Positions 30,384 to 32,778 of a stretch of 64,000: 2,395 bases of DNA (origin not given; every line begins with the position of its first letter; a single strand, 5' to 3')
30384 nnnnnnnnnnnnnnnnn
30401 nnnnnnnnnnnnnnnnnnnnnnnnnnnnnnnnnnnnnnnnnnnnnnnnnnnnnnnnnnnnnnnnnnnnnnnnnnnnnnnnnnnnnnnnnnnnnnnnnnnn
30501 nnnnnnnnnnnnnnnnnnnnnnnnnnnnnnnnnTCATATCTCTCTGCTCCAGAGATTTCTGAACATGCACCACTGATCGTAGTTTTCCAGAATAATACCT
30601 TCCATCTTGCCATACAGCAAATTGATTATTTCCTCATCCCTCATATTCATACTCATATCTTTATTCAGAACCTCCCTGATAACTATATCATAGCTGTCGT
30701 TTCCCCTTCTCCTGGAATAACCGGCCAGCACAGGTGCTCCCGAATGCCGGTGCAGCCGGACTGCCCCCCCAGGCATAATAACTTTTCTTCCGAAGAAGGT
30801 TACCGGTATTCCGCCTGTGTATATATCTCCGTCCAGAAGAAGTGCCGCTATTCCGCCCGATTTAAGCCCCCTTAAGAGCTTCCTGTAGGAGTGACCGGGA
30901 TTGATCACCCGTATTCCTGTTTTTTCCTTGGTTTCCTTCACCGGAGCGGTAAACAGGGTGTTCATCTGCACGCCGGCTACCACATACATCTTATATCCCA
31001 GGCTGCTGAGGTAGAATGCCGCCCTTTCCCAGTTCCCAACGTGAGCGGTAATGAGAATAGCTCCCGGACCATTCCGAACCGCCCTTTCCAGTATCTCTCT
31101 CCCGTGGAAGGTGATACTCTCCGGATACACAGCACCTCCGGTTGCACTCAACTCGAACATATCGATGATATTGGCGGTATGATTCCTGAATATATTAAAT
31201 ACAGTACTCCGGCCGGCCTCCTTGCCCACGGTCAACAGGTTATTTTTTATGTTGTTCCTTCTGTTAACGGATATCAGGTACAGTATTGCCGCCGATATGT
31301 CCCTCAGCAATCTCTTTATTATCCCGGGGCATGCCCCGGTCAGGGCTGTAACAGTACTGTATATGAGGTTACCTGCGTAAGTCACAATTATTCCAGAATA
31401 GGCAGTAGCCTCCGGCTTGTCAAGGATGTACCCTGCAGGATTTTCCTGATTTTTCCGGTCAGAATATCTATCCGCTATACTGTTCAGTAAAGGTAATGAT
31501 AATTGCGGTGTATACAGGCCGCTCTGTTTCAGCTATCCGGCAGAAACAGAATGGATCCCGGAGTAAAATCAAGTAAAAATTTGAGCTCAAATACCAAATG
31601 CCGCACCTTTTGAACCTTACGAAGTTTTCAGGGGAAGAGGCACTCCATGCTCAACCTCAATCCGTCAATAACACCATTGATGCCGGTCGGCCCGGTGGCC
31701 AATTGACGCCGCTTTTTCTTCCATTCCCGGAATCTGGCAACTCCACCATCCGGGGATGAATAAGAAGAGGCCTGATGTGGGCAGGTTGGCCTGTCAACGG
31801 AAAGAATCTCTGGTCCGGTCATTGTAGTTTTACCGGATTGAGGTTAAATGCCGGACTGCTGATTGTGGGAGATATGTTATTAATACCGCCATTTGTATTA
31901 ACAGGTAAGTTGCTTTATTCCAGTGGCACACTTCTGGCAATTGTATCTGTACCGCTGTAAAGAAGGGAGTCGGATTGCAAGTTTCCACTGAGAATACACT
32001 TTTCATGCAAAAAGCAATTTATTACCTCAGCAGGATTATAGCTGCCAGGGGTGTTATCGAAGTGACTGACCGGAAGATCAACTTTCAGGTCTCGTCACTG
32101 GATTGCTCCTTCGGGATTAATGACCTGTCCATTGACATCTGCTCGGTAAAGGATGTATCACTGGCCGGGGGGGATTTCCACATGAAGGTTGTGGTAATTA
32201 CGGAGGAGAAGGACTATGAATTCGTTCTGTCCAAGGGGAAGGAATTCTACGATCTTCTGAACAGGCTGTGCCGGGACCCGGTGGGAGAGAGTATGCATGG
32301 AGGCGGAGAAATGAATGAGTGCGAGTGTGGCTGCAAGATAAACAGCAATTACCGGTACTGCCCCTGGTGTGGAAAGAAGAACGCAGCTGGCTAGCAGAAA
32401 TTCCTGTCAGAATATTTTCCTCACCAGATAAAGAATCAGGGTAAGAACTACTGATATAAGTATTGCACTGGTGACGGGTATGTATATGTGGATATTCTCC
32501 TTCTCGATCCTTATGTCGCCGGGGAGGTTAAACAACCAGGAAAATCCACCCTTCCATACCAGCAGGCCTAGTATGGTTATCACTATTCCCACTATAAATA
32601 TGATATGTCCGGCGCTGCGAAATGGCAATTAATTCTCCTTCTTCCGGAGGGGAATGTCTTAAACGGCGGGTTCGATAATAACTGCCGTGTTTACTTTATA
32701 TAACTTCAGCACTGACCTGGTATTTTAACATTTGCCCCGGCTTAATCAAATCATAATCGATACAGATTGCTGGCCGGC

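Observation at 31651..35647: New MITE-like family (3 copies); two inverted copies bracket a 3.6-kb three-gene cargo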

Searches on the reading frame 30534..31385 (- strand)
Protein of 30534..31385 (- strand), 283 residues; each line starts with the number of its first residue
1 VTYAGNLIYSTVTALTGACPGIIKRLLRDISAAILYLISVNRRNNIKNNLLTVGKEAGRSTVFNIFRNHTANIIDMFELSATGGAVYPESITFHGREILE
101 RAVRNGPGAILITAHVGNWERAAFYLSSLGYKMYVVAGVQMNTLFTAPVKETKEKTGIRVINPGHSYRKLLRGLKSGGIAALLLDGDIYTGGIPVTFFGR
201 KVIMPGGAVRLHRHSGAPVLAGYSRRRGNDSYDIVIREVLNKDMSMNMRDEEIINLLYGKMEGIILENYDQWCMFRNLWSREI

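Call 14: search_protein_families(library=pfam, proteins=[window:30534-31385:-], max_evalue=0.01)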
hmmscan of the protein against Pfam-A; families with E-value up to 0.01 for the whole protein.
window:30534-31385:- (283 aa): 1 family
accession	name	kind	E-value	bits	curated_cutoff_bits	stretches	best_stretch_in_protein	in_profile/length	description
PF03279.18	Lip_A_acyltrans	-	1.5e-21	77.3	22.3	1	8-280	18-294/295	Bacterial lipid A biosynthesis acyltransferase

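Call 46: find_homologous_proteins(query=window:30534-31385:-, max_evalue=1e-20)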
Query window:30534-31385:- (283 aa): 87 proteins with E <= 1e-20 among 2556 candidates.
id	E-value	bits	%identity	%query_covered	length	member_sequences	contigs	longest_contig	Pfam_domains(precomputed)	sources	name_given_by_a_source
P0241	3.1e-185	632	100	100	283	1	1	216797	PF03279.19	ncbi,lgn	-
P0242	6.7e-115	401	63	100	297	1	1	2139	PF03279.19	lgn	-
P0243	8.9e-114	397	65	98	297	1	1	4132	PF03279.19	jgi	jgi:lauroyl/myristoyl acyltransferase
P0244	2.9e-76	274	45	97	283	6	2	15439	PF03279.19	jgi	-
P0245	4.2e-75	271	46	97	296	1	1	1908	PF03279.19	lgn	-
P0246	2.0e-73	265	43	97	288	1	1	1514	PF03279.19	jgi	jgi:lauroyl/myristoyl acyltransferase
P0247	4.2e-73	264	45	99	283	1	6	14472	PF03279.19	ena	-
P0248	1.2e-72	263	44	99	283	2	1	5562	PF03279.19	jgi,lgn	jgi:lauroyl/myristoyl acyltransferase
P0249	2.3e-71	258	43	99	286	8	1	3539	PF03279.19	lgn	-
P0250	9.8e-71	256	44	99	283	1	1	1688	PF03279.19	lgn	-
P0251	1.3e-70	256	44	97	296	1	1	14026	PF03279.19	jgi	jgi:KDO2-lipid IV(A) lauroyltransferase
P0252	1.6e-70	256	43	97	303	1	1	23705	PF03279.19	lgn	-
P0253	9.9e-70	253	44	98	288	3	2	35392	PF03279.19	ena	-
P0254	1.2e-69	253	44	98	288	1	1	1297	PF03279.19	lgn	-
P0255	3.0e-69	251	42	99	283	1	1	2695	PF03279.19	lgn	-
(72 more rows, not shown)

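Call 47: find_encoding_contigs(protein=P0243, flank=10000, max_places=3)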
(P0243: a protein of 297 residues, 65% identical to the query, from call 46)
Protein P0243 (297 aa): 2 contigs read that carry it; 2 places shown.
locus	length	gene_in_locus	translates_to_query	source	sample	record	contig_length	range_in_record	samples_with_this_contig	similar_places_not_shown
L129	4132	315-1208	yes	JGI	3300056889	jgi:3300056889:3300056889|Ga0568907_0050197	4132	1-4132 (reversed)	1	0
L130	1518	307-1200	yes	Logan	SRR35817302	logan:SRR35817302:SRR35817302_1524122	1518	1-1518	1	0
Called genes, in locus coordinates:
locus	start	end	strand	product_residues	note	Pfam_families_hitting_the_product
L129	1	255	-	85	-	?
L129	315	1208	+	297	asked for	PF03279:Lip_A_acyltrans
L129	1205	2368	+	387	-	PF13439:Glyco_transf_4, PF13579:Glyco_trans_4_4, PF20706:GT4-conflict (weak), PF00534:Glycos_transf_1, PF13692:Glyco_trans_1_4, PF13524:Glyco_trans_1_2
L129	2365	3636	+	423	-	PF05977:MFS_3 (weak), PF07690:MFS_1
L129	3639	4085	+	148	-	-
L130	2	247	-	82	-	?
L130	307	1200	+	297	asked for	PF03279:Lip_A_acyltrans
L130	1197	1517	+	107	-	?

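Call 48: find_encoding_contigs(protein=P0242, flank=10000, max_places=3)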
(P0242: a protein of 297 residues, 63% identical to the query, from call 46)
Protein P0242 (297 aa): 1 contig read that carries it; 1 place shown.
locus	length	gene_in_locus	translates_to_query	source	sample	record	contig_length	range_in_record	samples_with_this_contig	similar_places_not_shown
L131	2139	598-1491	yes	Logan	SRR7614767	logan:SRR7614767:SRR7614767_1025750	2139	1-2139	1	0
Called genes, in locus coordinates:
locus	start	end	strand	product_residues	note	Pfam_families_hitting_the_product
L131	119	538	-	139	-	-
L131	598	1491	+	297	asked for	PF03279:Lip_A_acyltrans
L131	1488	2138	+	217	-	?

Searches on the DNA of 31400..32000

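Call 25: search_rna_families(source=window, start=31400, end=32000, threshold=evalue, max_evalue=10)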
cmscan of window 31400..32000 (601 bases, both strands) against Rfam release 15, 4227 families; matches with E-value up to 10: 0.
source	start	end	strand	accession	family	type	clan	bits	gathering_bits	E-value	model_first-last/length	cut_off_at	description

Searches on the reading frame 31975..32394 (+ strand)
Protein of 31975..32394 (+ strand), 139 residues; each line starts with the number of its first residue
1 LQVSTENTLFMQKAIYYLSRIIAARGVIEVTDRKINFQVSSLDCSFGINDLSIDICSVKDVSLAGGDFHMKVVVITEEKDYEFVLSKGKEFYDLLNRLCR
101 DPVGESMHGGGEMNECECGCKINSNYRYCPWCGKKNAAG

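Call 14: search_protein_families(library=pfam, proteins=[window:31975-32394:+], max_evalue=0.01)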
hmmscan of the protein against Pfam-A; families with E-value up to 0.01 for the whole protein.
window:31975-32394:+ (139 aa): 0 families

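Call 61: find_encoding_contigs(protein=window:31975-32394:+, flank=10000, max_places=10)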
Protein window:31975-32394:+ (139 aa): 1 contig read that carries it; 1 place shown.
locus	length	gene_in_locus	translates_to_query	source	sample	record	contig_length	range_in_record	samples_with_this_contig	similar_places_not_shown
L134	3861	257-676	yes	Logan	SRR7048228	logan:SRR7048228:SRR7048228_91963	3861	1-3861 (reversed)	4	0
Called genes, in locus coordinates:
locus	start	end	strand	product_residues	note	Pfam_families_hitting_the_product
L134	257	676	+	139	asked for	-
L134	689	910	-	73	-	PF11146:DUF2905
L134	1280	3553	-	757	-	PF19313:DUF5916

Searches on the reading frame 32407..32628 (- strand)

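Call 14: search_protein_families(library=pfam, proteins=[window:32407-32628:-], max_evalue=0.01)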
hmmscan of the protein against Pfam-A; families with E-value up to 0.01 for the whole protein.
window:32407-32628:- (73 aa): 3 families
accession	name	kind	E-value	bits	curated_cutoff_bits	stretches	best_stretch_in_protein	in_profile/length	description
PF11146.13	DUF2905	-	2.4e-17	63.4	22.2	1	8-68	2-63/64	Protein of unknown function (DUF2905)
PF06157.16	DUF973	-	0.0008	19.1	26.4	1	9-67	64-122/309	Protein of unknown function (DUF973)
PF20077.4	CcmD_alt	-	0.0062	17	23.5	0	3-23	26-47/61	CcmD family protein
